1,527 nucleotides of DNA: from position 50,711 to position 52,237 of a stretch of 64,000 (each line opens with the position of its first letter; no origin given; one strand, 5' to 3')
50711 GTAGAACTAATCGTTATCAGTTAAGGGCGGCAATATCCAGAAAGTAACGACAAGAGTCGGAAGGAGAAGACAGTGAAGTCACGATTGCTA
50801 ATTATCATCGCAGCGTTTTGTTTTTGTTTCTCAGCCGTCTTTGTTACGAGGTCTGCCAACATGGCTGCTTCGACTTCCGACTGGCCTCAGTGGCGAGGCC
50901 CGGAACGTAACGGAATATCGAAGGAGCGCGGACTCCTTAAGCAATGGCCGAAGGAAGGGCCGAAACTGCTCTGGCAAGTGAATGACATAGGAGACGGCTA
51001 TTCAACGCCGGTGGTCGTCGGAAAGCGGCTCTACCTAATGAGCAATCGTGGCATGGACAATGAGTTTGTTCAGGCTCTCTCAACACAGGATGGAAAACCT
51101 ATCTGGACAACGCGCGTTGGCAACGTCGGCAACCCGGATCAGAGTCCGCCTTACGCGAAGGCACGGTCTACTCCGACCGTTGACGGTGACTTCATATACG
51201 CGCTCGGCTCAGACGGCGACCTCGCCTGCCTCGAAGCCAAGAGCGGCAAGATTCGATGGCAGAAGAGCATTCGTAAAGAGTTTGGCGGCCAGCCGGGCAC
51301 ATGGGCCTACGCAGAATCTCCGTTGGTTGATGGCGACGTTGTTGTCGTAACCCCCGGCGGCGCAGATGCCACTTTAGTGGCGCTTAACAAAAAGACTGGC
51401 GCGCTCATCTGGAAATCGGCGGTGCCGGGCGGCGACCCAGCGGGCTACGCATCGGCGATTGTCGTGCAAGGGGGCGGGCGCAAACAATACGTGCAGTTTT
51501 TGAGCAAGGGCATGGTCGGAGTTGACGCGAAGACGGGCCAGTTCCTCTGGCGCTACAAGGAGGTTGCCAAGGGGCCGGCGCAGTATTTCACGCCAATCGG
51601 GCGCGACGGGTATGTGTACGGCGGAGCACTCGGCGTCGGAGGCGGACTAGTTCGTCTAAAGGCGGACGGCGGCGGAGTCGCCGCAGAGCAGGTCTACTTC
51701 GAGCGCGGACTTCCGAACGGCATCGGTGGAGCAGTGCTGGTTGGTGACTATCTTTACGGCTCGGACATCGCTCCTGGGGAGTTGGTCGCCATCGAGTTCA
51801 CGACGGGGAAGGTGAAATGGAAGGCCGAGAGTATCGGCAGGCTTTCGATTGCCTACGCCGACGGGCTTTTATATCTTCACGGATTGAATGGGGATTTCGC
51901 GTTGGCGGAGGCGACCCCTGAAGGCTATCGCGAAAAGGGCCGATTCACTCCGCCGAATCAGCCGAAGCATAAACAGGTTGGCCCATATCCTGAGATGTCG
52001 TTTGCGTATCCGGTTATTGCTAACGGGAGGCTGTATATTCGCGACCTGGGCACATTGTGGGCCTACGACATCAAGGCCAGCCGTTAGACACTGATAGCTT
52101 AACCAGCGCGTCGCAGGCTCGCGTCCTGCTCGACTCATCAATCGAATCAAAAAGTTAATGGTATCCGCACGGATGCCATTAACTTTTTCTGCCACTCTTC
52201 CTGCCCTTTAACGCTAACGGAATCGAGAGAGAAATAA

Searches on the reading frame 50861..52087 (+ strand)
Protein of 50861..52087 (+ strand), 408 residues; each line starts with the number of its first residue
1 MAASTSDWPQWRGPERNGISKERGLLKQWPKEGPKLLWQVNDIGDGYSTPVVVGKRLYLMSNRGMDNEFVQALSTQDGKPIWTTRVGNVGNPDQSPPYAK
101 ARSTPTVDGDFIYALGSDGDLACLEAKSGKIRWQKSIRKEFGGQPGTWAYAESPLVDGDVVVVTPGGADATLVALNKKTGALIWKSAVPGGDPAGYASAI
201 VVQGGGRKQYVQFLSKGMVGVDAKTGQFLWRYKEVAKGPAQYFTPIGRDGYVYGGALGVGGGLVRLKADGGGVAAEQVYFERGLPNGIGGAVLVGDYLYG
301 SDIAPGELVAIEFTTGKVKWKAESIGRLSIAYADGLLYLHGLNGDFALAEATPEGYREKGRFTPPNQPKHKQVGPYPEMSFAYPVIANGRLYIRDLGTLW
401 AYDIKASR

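Call 76: search_protein_families(library=pfam, proteins=[window:50861-52087:+], max_evalue=0.00001)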
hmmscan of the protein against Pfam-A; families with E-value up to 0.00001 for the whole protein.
window:50861-52087:+ (408 aa): 3 families
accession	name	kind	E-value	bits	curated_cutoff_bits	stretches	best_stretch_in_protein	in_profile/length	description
PF13360.13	PQQ_2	-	1.2e-30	107.3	27.6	1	68-321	3-232/233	Outer membrane protein assembly factor BamB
PF01011.28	PQQ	-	3.1e-12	46.4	26.7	0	79-137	28-85/595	Glucose/ethanol/alcohol dehydrogenase, beta-propeller domain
PF13570.13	Beta-prop_ACSF4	-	8.3e-10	39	133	1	70-233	31-172/329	Beta-alanine-activating enzyme, beta-propeller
